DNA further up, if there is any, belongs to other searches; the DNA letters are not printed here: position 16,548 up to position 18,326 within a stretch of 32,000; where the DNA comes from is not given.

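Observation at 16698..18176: Exported, nearly double-length MurI-type two-cysteine racemase homologue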

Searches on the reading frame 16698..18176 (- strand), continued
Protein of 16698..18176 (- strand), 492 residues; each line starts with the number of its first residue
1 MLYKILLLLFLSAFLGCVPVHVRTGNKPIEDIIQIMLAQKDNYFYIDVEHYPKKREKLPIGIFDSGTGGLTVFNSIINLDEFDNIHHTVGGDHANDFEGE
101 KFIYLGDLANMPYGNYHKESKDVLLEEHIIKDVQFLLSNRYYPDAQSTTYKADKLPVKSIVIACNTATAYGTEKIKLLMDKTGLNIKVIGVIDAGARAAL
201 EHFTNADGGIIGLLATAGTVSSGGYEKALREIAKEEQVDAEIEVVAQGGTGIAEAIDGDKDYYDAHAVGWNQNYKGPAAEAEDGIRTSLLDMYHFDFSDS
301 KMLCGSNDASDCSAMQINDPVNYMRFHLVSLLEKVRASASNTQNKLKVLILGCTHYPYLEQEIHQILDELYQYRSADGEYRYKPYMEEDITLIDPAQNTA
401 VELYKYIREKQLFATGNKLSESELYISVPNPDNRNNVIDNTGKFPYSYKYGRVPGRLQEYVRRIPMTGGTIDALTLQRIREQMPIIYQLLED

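Call 52: find_encoding_contigs(protein=P0005, flank=5000, max_places=2)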
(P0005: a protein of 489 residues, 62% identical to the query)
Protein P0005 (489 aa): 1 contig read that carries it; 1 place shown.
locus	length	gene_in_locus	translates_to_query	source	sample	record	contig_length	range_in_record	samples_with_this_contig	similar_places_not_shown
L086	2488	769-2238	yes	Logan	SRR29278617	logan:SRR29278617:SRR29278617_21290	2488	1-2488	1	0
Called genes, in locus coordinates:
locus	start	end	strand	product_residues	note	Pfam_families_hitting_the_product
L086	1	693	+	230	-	?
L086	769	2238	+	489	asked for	PF01177:Asp_Glu_race (faint)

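Call 56: search_protein_families(library=pfam, proteins=[L017:13734-14912:+, L022:7795-8715:+, L018:9038-9817:+, L018:13401-15209:-, L017:8687-9922:+, L029:1735-3135:+, L026:3312-4172:+, L029:5403-7376:+, L061:3444-3773:-, L053:18771-19514:-], max_evalue=0.0001)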
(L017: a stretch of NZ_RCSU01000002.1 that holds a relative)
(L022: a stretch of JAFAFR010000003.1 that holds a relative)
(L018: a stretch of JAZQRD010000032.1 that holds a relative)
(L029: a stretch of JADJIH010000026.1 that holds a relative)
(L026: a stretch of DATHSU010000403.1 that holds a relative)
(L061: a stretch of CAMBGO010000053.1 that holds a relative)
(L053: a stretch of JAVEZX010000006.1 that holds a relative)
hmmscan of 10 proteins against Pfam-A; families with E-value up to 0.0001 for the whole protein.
L017:13734-14912:+ (392 aa): 2 families
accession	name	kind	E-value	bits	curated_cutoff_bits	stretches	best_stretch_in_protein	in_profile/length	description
PF04773.18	FecR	-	5.1e-20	72.1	24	1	197-292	2-97/97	FecR protein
PF16344.10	FecR_C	-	9.7e-15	54.8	24.4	1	325-389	2-69/70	FecR, C-terminal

L022:7795-8715:+ (306 aa): 2 families
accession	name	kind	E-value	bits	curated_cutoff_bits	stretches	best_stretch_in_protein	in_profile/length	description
PF13354.11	Beta-lactamase2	-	2e-49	168.3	22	1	51-276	1-213/214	Beta-lactamase enzyme family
PF02113.21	Peptidase_S13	-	4.4e-05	22.8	22.8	0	242-288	387-433/444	D-Ala-D-Ala carboxypeptidase 3 (S13) family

L018:9038-9817:+ (259 aa): 2 families
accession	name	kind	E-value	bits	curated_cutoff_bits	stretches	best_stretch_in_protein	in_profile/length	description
PF00588.24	SpoU_methylase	-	6.1e-37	127.3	29.7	1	110-250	2-142/142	SpoU rRNA Methylase family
PF08032.17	SpoU_sub_bind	-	5.9e-16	59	22.8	1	20-91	2-74/76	RNA 2'-O ribose methyltransferase substrate binding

L018:13401-15209:- (602 aa): 4 families
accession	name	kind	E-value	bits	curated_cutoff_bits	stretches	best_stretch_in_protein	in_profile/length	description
PF00270.35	DEAD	-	6.9e-52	176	26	1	27-193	2-166/167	DEAD/DEAH box helicase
PF00271.37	Helicase_C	-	2.2e-32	112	23.5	1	229-337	2-110/110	Helicase conserved C-terminal domain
PF03880.21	DbpA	-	2.3e-20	72.9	25.6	1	467-537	1-71/72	DbpA RNA binding domain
PF04851.21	ResIII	-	8.1e-08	32.8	22.5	1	29-187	8-162/164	Type III restriction enzyme, res subunit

L017:8687-9922:+ (411 aa): 5 families
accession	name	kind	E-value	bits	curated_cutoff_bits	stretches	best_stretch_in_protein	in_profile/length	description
PF01053.26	Cys_Met_Meta_PP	-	7e-131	436.7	27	1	28-408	2-380/381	Cys/Met metabolism PLP-dependent enzyme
PF00155.27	Aminotran_1_2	-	4.4e-09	36.4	19.7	1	92-212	61-195/361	Aminotransferase class I and II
PF06838.17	Met_gamma_lyase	-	2.5e-08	33.3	24.2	1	82-249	59-245/405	Methionine gamma-lyase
PF01212.27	Beta_elim_lyase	-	3.8e-07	30.2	27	1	76-298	27-269/288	Beta-eliminating lyase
PF00266.25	Aminotran_5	-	1.2e-05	25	21.5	1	153-250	126-221/371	Aminotransferase class-V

L029:1735-3135:+ (466 aa): 4 families
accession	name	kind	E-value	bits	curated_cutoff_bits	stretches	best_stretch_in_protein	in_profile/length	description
PF10996.14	Beta-Casp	-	1e-41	142.7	27.7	1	254-380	1-120/120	Beta-Casp domain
PF07521.17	RMMBL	-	9.5e-16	58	21.6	1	395-453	3-59/63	Zn-dependent metallo-hydrolase RNA specificity domain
PF16661.11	Lactamase_B_6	-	7.1e-11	42.3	27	1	18-167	1-145/193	Metallo-beta-lactamase superfamily domain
PF00753.33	Lactamase_B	-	3.5e-08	34.1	22.7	1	17-86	9-76/196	Metallo-beta-lactamase superfamily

L026:3312-4172:+ (286 aa): 4 families
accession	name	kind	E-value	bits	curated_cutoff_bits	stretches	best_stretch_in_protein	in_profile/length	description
PF04545.22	Sigma70_r4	-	2.2e-19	69.2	24.1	1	221-274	1-50/50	Sigma-70, region 4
PF04542.20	Sigma70_r2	-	5e-19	68.3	24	1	51-120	1-70/71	Sigma-70 region 2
PF04539.22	Sigma70_r3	-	1.8e-18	66.8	25.3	1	132-205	3-74/78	Sigma-70 region 3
PF00140.25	Sigma70_r1_2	-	1.7e-13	50.7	22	1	14-45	2-33/34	Sigma-70 factor, region 1.2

L029:5403-7376:+ (657 aa): 2 families
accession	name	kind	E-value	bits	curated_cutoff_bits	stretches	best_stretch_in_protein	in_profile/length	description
PF19313.5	DUF5916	-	3.8e-18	66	22.6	1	247-351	5-96/572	Domain of unknown function (DUF5916)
PF06452.16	CBM9_1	-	1.9e-09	38.1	23.4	1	53-234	1-181/185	Carbohydrate family 9 binding domain-like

L061:3444-3773:- (109 aa): 4 families
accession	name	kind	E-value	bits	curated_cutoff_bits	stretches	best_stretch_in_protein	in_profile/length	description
PF01022.26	HTH_5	-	2.2e-14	53.5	22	1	25-71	1-46/47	Bacterial regulatory protein, arsR family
PF12840.13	HTH_20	-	6.1e-11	42.6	27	1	23-72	1-50/51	Helix-turn-helix domain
PF13412.12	HTH_24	-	2.6e-06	27.3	21.9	1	30-71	7-48/48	Winged helix-turn-helix DNA-binding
PF12802.13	MarR_2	-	8.2e-06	26.3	27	1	31-73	10-53/61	MarR family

L053:18771-19514:- (247 aa): 1 family
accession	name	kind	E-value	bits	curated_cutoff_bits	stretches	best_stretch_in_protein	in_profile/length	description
PF01182.26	Glucosamine_iso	-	6.4e-64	216.3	27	1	10-231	2-225/225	Glucosamine-6-phosphate isomerases/6-phosphogluconolactonase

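Call 57: search_protein_representatives(protein=window:16698-18176:-)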
Query: 492 residues. Proteins with E-value up to 0.001 (for the whole library): 2840; up to 1e-10: 445; up to 1e-30: 148. The best 150 are listed.
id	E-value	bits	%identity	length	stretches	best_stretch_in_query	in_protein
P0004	3.5e-257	870.3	79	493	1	1-491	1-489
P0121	9.7e-147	506.1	51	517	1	31-492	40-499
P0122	1.3e-130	452.9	48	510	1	13-490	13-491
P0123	3.3e-130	451.6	46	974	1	33-484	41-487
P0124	2.9e-124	432.0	46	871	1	32-488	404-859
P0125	1.6e-110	386.7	43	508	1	31-488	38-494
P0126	3.5e-101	355.9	43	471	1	54-490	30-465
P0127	3.8e-98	345.9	43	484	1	57-489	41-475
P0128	3.9e-98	345.8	39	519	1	10-490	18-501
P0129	4.9e-98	345.5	40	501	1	2-490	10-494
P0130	4.1e-96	339.2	46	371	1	125-490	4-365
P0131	6.1e-95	335.3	40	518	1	4-489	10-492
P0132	1.7e-94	333.9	41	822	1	52-491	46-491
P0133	3.7e-94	332.7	39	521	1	5-489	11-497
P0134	5.5e-94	332.2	41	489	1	50-490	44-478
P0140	5.6e-88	312.3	40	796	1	60-489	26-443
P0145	1.1e-83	298.2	37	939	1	33-487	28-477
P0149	6.2e-75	269.3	39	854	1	44-490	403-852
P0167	4.4e-62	226.9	38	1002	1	53-479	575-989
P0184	6.9e-55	203.2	40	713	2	49-233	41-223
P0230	2.9e-39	151.7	39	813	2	56-257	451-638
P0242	5.6e-36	140.9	42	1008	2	57-260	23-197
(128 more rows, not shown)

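Call 58: search_protein_families(library=pfam, proteins=[P0123, P0124, P0132, P0140, P0145, P0149, P0167, P0184, P0230, P0242], max_evalue=0.001)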
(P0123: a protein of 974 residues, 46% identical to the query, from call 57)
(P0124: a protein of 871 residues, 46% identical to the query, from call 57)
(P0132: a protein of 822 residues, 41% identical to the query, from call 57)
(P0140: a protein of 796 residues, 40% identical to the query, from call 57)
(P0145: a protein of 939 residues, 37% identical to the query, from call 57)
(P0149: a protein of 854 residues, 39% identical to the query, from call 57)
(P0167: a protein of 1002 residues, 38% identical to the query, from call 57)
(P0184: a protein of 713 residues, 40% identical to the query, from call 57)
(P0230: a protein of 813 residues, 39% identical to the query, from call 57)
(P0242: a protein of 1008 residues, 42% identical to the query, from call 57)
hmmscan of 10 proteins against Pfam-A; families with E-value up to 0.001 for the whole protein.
P0123 (974 aa): 2 families
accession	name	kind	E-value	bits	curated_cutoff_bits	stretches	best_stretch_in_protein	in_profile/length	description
PF00144.29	Beta-lactamase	-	5.1e-66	223.5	27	1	510-855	2-327/329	Beta-lactamase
PF01177.27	Asp_Glu_race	-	2.5e-09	37.7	31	1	159-239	65-133/211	Asp/Glu/Hydantoin racemase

P0124 (871 aa): 2 families
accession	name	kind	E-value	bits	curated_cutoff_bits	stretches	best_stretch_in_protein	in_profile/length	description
PF00144.29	Beta-lactamase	-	9.1e-41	140.5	27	1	52-371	2-311/329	Beta-lactamase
PF01177.27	Asp_Glu_race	-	5.9e-08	33.2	31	1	527-601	66-128/211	Asp/Glu/Hydantoin racemase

P0132 (822 aa): 2 families
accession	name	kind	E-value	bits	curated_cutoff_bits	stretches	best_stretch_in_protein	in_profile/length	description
PF14336.11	GLUCM-like_C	-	9.9e-62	209.5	27.9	1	509-807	1-290/291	D-glutamate cyclase-like, C-terminal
PF01177.27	Asp_Glu_race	-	1.8e-07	31.6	31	1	156-233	67-133/211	Asp/Glu/Hydantoin racemase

P0140 (796 aa): 4 families
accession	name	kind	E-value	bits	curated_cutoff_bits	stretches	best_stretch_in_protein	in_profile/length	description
PF01177.27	Asp_Glu_race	-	7.1e-12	46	31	1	121-196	66-131/211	Asp/Glu/Hydantoin racemase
PF09825.15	BPL_N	-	2e-08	33.9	24.2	1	481-536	36-92/283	Biotin-protein ligase, N terminal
PF01965.30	DJ-1_PfpI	-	0.00017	21.8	26.6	0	486-544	54-112/165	DJ-1/PfpI family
PF01174.25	SNO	-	0.00064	20.1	27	0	488-554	28-96/188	SNO glutamine amidotransferase family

P0145 (939 aa): 2 families
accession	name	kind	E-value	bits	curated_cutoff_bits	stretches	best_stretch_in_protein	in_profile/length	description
PF03616.19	Glt_symporter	-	1.7e-16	60.4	26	1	513-860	11-344/368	Sodium/glutamate symporter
PF01177.27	Asp_Glu_race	-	2.6e-10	40.9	31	1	141-235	55-140/211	Asp/Glu/Hydantoin racemase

P0149 (854 aa): 2 families
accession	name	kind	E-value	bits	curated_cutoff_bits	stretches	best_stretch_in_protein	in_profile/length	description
PF00150.24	Cellulase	-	9.1e-15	55.3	23.5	1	72-285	17-200/272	Cellulase (glycosyl hydrolase family 5)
PF01177.27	Asp_Glu_race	-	1.1e-11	45.3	31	1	513-609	65-146/211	Asp/Glu/Hydantoin racemase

P0167 (1002 aa): 3 families
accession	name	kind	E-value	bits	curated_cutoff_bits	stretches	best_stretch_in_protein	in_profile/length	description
PF07969.17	Amidohydro_3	-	9.6e-29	101.6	29.7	1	79-509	2-470/472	Amidohydrolase family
PF01177.27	Asp_Glu_race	-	1.1e-12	48.6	31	1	676-774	65-149/211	Asp/Glu/Hydantoin racemase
PF01979.26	Amidohydro_1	-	2.9e-10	40.4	25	1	426-485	266-321/345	Amidohydrolase family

P0184 (713 aa): 3 families
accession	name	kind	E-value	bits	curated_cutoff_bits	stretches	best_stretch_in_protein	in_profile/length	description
PF00768.25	Peptidase_S11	-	5.1e-41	141.1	27.6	2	564-690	119-238/239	D-alanyl-D-alanine carboxypeptidase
PF01177.27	Asp_Glu_race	-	3.6e-14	53.5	31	1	136-304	56-196/211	Asp/Glu/Hydantoin racemase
PF13354.11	Beta-lactamase2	-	1.5e-06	28.2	22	1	445-539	3-97/214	Beta-lactamase enzyme family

P0230 (813 aa): 2 families
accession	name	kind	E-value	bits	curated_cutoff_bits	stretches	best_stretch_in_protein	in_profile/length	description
PF01554.23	MatE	-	4.4e-23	82.2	24.9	2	20-161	4-143/161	MatE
PF01177.27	Asp_Glu_race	-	9.8e-14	52.1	31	1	524-703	56-209/211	Asp/Glu/Hydantoin racemase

P0242 (1008 aa): 1 family
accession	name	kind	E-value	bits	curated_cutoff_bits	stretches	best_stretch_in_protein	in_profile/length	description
PF01177.27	Asp_Glu_race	-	4.4e-13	49.9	31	1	79-256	56-205/211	Asp/Glu/Hydantoin racemase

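Call 61: list_cluster_members(proteins=[P0145, P0132, P0167, P0124, P0123])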
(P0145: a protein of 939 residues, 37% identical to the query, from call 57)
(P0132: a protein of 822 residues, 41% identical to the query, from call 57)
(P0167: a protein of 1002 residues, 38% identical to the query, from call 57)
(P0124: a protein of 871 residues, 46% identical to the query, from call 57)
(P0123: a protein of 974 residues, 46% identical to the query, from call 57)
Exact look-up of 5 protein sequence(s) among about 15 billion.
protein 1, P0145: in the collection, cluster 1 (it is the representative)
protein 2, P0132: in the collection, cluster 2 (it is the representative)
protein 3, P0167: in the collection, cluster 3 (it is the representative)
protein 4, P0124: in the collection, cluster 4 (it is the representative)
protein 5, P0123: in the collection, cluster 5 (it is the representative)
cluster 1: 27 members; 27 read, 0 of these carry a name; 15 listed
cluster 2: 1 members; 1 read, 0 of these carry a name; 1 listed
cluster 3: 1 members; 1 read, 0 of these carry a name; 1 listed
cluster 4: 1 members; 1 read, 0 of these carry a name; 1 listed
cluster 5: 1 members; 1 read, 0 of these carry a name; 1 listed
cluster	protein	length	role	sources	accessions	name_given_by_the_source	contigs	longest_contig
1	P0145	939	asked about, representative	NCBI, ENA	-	-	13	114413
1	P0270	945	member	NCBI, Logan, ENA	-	-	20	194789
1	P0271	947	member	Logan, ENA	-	-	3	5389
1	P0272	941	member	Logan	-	-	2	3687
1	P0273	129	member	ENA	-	-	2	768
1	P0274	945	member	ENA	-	-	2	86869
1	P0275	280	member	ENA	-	-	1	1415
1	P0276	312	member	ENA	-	-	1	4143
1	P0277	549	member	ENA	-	-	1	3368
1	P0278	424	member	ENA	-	-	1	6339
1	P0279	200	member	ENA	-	-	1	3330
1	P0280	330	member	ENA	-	-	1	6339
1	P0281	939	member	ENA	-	-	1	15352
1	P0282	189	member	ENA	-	-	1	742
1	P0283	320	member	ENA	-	-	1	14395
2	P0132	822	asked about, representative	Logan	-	-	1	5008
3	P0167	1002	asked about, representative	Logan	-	-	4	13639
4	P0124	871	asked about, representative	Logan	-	-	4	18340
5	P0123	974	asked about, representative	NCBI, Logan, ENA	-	-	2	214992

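Call 62: find_encoding_contigs(protein=P0145, flank=8000, max_places=3)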
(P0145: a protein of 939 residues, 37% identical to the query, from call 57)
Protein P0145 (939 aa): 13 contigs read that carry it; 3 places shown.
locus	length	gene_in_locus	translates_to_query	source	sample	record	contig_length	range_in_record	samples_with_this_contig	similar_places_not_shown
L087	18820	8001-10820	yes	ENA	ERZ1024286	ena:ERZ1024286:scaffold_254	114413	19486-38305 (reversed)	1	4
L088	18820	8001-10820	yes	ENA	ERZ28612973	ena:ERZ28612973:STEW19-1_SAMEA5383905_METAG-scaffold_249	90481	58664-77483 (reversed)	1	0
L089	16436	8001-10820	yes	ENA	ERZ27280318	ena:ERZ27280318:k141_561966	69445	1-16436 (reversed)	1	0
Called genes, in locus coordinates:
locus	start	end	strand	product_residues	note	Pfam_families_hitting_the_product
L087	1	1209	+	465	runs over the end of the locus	PF14135:DUF4302, PF16377:DUF4987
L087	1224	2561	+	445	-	PF13004:BACON (faint)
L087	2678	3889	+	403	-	-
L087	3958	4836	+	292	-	PF07722:Peptidase_C26, PF00117:GATase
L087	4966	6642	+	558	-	PF03577:Peptidase_C69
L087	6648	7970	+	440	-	PF03417:AAT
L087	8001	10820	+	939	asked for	PF01177:Asp_Glu_race (weak), PF03616:Glt_symporter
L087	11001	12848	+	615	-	PF01558:POR, PF01855:POR_N, PF02780:Transketolase_C (weak), PF17147:PFOR_II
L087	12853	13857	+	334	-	PF02775:TPP_enzyme_C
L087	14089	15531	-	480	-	PF00171:Aldedh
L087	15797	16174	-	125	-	PF14322:SusD-like_3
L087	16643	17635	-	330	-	PF13444:Acetyltransf_5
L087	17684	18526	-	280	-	PF19576:Acyltransf_2, PF01553:Acyltransferase (weak)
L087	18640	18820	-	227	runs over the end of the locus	PF13620:CarboxypepD_reg (weak), PF07715:Plug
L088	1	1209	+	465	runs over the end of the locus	PF14135:DUF4302, PF16377:DUF4987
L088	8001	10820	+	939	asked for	PF01177:Asp_Glu_race (weak), PF03616:Glt_symporter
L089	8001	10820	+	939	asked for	PF01177:Asp_Glu_race (weak), PF03616:Glt_symporter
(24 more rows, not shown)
